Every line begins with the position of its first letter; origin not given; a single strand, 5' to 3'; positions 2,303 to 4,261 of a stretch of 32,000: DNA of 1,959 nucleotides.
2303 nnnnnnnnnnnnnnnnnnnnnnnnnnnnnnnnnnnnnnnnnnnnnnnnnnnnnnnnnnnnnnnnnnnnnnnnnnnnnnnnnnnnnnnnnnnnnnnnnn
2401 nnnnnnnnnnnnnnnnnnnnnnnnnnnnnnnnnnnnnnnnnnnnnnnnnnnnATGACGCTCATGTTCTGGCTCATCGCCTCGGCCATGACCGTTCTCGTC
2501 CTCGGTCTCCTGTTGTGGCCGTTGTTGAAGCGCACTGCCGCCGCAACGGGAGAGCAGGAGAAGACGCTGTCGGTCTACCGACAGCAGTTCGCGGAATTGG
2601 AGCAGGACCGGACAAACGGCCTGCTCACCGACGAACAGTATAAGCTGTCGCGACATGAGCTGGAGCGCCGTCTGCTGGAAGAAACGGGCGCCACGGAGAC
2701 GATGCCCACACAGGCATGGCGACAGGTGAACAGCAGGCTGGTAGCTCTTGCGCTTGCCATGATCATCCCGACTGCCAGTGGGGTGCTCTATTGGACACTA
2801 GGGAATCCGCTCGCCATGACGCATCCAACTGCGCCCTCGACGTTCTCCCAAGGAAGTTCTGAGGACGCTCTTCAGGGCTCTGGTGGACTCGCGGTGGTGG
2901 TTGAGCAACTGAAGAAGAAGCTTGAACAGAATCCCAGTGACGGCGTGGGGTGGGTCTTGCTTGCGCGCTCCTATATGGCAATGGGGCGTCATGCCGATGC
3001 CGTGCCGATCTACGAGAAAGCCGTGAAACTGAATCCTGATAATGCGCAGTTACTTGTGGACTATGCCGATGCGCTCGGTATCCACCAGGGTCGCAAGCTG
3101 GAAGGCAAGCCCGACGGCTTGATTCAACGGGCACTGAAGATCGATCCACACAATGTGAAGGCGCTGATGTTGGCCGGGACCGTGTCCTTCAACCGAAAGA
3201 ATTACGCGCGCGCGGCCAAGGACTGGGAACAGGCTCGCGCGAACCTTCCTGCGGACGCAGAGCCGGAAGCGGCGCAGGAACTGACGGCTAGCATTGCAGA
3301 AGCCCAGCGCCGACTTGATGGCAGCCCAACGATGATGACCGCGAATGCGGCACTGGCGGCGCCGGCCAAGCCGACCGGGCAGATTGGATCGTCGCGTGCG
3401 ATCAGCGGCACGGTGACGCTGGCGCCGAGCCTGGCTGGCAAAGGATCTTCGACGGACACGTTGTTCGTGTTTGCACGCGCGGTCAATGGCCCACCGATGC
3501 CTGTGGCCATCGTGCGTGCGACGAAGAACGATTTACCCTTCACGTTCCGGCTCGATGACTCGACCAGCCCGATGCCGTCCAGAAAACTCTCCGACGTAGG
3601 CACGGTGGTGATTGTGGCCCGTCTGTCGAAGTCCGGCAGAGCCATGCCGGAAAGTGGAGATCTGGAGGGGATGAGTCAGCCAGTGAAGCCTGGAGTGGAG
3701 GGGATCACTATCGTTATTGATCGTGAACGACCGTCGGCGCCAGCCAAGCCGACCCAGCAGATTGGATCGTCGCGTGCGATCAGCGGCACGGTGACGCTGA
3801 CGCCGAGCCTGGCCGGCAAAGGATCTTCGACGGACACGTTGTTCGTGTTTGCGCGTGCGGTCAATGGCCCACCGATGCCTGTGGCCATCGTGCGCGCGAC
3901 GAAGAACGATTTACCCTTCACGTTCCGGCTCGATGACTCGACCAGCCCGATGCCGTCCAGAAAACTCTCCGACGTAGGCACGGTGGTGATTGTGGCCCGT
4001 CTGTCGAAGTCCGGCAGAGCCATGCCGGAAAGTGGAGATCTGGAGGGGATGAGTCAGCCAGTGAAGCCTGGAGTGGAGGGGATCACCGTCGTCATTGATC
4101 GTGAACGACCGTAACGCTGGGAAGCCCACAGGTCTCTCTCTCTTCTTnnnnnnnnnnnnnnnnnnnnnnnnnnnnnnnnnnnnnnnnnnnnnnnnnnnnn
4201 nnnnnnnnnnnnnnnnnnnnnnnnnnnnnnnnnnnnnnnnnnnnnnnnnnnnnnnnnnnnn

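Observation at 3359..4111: Recent 378-bp in-frame tandem duplication doubles the C-terminal domain of CcmI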

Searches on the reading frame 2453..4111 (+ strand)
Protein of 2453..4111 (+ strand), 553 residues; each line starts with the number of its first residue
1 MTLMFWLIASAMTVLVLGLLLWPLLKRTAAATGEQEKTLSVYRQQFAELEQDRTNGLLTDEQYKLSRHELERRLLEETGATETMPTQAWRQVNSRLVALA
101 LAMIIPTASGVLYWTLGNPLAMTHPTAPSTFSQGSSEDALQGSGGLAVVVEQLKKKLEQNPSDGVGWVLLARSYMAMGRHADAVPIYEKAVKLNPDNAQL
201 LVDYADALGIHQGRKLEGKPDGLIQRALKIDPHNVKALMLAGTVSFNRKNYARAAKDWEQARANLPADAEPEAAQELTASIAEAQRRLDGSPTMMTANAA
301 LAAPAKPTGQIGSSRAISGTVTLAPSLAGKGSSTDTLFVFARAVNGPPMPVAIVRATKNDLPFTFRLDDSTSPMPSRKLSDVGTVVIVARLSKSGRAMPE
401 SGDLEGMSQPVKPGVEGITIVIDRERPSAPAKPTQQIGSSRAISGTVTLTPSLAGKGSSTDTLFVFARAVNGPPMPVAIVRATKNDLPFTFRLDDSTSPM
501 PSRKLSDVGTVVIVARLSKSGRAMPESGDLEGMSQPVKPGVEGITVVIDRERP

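Call 5: search_protein_families(library=pfam, proteins=[window:2453-4111:+], max_evalue=0.01)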
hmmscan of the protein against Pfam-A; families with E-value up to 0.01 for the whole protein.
window:2453-4111:+ (553 aa): 19 families
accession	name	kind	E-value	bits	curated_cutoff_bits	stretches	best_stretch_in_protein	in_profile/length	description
PF23892.1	Ig_CycH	-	1e-68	228.3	27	2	318-423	2-108/108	Cytochrome c-type biogenesis protein H Ig-like domain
PF23914.1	TPR_CcmH_CycH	-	5.6e-23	81.9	42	1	153-269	39-155/158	Cytochrome c-type biogenesis protein H TPR domain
PF07719.23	TPR_2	-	3.1e-12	46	27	1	166-197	3-34/34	Tetratricopeptide repeat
PF13431.12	TPR_17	-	7.7e-11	41.8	24.4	1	187-214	2-28/34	Tetratricopeptide repeat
PF13432.12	TPR_16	-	1.6e-10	41.6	32.7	1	169-208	2-41/65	Tetratricopeptide repeat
PF00515.34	TPR_1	-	1.1e-09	38.2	27.8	1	167-197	4-34/34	Tetratricopeptide repeat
PF14559.12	TPR_19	-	2.6e-09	37.7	25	1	175-208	2-35/68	Tetratricopeptide repeat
PF13428.12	TPR_14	-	3.7e-08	33.7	23.5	1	166-206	3-43/44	Tetratricopeptide repeat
PF13181.12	TPR_8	-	2.1e-07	31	25.7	1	167-197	4-34/34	Tetratricopeptide repeat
PF13414.12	TPR_11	-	1.4e-05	25.1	26.8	1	172-200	2-30/42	TPR repeat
PF13174.12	TPR_6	-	8.3e-05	23.4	26.3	0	169-196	5-32/33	Tetratricopeptide repeat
PF13176.12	TPR_7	-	0.00015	22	27.9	1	167-196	2-33/36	Tetratricopeptide repeat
PF13429.12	TPR_15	-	0.00032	20.7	26.2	1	167-210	217-260/280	Tetratricopeptide repeat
PF13371.12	TPR_9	-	0.0011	19.4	35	0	224-277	18-71/73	Tetratricopeptide repeat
PF13374.12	TPR_10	-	0.0016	18.8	27.5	0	170-192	8-30/42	Tetratricopeptide repeat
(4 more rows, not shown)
